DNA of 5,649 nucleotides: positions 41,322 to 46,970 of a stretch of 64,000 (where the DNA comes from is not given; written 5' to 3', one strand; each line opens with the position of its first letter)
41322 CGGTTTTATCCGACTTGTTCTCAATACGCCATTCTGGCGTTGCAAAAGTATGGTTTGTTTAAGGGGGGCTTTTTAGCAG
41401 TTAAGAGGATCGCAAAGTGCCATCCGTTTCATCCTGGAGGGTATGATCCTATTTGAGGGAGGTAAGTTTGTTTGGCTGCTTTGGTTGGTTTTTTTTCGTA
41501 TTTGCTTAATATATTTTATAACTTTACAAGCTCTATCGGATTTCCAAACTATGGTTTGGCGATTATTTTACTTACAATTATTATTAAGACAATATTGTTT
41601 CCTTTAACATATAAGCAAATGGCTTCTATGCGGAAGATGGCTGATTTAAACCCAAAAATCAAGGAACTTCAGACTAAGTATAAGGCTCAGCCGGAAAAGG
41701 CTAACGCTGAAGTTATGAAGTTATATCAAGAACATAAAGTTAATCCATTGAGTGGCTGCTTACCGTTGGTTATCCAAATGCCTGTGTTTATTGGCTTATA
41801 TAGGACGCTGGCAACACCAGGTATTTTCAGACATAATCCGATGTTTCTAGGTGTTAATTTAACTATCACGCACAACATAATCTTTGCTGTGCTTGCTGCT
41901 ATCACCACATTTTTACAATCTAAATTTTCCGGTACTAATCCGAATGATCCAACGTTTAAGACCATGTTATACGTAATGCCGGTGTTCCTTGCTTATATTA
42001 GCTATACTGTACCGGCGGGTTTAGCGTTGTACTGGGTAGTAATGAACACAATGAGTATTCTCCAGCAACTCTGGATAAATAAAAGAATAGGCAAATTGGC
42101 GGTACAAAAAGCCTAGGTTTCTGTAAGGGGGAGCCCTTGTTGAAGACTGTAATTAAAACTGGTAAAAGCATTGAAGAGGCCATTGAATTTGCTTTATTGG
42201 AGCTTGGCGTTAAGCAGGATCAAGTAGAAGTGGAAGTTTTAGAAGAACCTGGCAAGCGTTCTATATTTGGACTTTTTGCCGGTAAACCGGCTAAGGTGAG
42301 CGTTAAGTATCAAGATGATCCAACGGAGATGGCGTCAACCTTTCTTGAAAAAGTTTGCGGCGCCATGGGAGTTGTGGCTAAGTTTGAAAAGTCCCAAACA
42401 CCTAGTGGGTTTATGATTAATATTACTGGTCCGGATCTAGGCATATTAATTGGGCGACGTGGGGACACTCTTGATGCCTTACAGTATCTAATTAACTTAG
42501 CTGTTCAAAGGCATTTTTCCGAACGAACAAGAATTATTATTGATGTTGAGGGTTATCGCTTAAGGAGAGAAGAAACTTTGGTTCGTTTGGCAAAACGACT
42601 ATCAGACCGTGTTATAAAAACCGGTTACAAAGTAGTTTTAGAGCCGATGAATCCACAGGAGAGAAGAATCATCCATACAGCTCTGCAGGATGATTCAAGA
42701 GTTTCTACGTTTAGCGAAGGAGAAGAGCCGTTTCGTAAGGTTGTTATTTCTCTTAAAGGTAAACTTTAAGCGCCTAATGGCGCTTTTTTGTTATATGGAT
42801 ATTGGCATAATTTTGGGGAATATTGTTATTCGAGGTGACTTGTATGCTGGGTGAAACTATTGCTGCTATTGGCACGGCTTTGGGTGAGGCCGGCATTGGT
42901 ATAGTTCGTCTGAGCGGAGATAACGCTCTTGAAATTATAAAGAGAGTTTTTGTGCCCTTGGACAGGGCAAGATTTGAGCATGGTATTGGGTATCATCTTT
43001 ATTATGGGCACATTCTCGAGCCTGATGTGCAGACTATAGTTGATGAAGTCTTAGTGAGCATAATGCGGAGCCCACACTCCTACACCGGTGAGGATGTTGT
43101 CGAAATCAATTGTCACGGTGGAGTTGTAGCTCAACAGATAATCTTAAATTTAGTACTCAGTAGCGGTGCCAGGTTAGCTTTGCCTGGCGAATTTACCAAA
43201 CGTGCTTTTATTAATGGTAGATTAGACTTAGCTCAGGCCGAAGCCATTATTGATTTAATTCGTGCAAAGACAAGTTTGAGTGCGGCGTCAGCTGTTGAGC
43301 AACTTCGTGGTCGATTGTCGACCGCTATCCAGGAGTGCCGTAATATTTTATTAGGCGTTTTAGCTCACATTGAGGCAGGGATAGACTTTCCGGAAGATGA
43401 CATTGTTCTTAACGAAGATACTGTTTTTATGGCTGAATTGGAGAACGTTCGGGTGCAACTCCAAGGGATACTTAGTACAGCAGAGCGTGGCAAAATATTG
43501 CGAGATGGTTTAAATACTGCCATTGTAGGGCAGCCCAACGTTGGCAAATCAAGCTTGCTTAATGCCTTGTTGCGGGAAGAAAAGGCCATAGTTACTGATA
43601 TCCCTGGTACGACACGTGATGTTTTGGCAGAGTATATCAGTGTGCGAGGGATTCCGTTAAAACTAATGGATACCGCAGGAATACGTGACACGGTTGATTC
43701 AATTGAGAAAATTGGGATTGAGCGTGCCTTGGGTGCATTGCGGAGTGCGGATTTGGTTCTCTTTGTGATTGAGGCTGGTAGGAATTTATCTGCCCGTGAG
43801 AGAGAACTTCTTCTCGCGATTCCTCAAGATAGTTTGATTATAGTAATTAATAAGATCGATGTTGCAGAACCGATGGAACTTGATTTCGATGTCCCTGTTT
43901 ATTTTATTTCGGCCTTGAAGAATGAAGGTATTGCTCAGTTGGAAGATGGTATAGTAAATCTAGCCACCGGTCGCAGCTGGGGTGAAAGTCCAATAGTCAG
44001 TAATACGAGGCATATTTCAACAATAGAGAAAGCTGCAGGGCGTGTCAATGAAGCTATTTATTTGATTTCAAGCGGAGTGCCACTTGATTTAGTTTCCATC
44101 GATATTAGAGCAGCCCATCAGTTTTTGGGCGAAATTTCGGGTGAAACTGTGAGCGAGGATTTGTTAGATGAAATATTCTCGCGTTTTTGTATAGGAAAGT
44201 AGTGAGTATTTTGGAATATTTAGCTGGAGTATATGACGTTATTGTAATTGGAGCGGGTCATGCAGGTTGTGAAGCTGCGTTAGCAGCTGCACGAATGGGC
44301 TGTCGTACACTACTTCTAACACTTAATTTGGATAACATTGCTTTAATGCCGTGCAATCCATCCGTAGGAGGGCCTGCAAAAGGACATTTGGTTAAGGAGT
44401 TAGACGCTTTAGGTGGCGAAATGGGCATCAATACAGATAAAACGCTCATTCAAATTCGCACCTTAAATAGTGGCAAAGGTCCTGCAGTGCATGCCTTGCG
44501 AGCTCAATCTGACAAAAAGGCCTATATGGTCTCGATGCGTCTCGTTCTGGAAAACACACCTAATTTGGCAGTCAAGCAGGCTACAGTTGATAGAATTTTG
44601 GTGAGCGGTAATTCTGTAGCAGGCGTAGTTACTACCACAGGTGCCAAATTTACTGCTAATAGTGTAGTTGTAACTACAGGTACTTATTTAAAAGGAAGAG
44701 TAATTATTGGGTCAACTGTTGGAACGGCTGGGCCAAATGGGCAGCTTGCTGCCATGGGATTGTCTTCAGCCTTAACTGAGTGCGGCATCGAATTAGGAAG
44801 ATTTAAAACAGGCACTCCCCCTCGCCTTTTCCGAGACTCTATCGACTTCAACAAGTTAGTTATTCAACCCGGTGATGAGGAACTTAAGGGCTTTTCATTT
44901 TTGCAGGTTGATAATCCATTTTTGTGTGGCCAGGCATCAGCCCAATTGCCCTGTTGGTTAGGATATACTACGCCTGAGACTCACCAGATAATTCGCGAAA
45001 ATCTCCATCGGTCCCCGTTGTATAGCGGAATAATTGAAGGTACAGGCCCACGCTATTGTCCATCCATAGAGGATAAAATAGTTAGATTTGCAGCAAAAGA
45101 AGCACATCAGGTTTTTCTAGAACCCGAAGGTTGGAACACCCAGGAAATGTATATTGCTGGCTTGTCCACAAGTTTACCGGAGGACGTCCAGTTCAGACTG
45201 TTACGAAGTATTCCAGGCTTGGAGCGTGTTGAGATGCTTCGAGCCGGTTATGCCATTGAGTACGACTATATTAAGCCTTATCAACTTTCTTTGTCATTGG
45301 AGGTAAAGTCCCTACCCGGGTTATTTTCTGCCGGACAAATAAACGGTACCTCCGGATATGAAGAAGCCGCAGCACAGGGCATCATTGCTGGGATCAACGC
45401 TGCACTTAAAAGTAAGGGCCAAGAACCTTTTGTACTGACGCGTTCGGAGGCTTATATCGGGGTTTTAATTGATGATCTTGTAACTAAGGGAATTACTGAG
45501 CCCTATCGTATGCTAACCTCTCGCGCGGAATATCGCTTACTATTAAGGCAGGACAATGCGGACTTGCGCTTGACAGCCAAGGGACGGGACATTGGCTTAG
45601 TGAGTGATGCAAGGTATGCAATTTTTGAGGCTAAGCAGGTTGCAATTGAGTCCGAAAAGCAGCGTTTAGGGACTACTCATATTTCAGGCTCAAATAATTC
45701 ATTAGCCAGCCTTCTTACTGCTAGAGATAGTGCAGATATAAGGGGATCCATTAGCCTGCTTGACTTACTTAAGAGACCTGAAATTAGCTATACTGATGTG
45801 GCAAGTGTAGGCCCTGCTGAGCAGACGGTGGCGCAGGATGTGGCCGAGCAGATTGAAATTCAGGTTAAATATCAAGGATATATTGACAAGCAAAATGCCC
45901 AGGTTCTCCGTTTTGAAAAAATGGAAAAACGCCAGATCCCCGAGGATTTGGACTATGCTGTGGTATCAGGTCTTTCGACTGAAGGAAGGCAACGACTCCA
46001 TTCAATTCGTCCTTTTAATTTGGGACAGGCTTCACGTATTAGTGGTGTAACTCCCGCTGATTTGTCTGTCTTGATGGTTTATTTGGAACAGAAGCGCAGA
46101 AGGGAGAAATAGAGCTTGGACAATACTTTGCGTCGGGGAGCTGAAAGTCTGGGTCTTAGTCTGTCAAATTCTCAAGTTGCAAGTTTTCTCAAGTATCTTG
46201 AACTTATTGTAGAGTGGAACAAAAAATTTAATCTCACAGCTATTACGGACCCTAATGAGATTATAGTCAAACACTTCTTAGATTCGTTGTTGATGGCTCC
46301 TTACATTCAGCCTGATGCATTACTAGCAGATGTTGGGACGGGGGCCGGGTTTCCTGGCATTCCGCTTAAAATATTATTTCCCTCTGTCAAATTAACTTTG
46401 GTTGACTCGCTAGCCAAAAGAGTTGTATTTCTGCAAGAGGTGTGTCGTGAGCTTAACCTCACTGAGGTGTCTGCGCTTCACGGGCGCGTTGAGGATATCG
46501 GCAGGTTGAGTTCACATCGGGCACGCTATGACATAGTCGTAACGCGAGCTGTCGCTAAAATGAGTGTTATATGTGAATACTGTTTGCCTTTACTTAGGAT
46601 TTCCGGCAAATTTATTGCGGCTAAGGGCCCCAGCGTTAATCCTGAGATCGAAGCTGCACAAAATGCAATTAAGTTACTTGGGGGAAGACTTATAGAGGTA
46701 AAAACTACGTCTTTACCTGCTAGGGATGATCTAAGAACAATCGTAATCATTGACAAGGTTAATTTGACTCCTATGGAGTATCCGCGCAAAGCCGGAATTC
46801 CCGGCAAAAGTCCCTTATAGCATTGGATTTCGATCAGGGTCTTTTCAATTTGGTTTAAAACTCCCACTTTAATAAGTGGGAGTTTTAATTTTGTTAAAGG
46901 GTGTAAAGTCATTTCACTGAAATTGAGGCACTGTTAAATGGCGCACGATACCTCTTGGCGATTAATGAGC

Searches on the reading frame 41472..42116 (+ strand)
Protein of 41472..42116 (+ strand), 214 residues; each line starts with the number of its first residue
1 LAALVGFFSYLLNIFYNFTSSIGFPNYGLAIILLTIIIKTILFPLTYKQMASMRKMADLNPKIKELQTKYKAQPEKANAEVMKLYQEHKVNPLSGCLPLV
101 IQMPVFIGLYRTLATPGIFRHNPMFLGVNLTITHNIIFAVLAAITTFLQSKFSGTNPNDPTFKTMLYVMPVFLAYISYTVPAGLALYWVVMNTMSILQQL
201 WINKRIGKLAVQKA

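Call 71: search_protein_families(library=pfam, proteins=[window:41472-42116:+], max_evalue=1e-8)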
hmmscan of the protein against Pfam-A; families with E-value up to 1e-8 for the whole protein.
window:41472-42116:+ (214 aa): 1 family
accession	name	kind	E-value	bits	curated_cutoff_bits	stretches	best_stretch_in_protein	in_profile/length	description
PF02096.25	60KD_IMP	-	9.1e-59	198.5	35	1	27-204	1-163/163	60Kd inner membrane protein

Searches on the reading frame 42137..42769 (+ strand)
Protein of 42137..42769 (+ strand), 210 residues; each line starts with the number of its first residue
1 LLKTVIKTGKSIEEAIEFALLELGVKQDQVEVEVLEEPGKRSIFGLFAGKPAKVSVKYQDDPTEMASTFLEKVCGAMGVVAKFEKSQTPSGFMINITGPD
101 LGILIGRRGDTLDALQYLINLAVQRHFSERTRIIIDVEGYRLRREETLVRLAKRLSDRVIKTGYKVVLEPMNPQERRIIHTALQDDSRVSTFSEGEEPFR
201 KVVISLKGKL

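Call 71: search_protein_families(library=pfam, proteins=[window:42137-42769:+], max_evalue=1e-8)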
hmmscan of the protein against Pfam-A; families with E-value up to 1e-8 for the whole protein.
window:42137-42769:+ (210 aa): 3 families
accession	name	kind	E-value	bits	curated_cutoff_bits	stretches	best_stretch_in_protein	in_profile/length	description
PF01424.28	R3H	-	9.5e-21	74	26.8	1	146-205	1-59/60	R3H domain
PF14804.11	Jag_N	-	4e-16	59.6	25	1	8-58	2-50/50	Jag N-terminus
PF13083.13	KH_KhpA-B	-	2.6e-14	53.3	32.1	1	67-135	5-73/73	KhpA/KhpB, KH domain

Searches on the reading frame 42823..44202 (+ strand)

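Call 71: search_protein_families(library=pfam, proteins=[window:42823-44202:+], max_evalue=1e-8)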
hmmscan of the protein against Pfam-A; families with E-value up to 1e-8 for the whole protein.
window:42823-44202:+ (459 aa): 4 families
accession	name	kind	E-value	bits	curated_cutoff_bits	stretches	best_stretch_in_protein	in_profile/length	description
PF12631.12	MnmE_helical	-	1.2e-57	195.9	40.1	1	136-456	1-211/211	MnmE helical domain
PF10396.14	TrmE_N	-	1.5e-40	138.5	29.8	1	12-133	1-117/117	GTP-binding protein TrmE N-terminus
PF01926.29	MMR_HSR1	-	6e-26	91.2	21.9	1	232-344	2-113/113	50S ribosome-binding GTPase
PF02421.24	FeoB_N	-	3.3e-11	43.4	27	1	232-375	3-154/156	Ferrous iron transport protein B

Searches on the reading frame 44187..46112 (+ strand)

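Call 7: search_protein_families(library=pfam, proteins=[window:44187-46112:+])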
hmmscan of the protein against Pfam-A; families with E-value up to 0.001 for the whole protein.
window:44187-46112:+ (641 aa): 9 families
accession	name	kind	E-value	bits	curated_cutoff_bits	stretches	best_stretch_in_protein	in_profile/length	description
PF01134.28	GIDA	-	3.3e-165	550.3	22.1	1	17-413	1-391/391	Glucose inhibited division protein A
PF21680.2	GIDA_C_1st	-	8.2e-26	91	24.7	1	474-570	1-96/96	tRNA modifying enzyme MnmG/GidA C-terminal helical domain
PF13932.14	SAM_GIDA_C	-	5e-25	87.5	27.1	1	575-630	2-57/57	tRNA modifying enzyme MnmG/GidA C-terminal helical bundle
PF12831.13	FAD_oxidored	-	2e-06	27.8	27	1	17-44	1-28/416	FAD dependent oxidoreductase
PF07992.20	Pyr_redox_2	-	2.3e-05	24.4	26.1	1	16-109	1-58/291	Pyridine nucleotide-disulphide oxidoreductase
PF00890.30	FAD_binding_2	-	0.00016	21.5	20.4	1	17-45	1-29/414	FAD binding domain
PF01266.30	DAO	-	0.00027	21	27.9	0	17-44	1-28/353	FAD dependent oxidoreductase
PF13738.12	Pyr_redox_3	-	0.00039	20.2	30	0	17-44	166-193/305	Pyridine nucleotide-disulphide oxidoreductase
PF03486.20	HI0933_like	-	0.00082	19.3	50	0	17-44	2-29/244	HI0933-like protein Rossmann domain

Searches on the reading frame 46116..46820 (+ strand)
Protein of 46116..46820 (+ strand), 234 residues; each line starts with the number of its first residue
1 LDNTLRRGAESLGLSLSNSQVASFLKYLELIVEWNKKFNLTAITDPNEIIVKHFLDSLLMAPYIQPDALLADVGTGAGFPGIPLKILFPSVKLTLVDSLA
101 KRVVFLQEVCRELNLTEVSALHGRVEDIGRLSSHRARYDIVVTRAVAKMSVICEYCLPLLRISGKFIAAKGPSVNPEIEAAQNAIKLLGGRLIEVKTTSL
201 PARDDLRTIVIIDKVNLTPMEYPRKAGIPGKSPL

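Call 7: search_protein_families(library=pfam, proteins=[window:46116-46820:+])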
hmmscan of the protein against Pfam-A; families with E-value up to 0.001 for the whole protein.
window:46116-46820:+ (234 aa): 2 families
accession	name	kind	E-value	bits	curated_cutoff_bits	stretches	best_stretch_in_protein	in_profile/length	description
PF02527.21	GidB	-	2e-55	187.5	27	1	21-199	2-177/184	rRNA small subunit methyltransferase G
PF13847.12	Methyltransf_31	-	1.8e-05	24.9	27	1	71-157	8-94/145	Methyltransferase domain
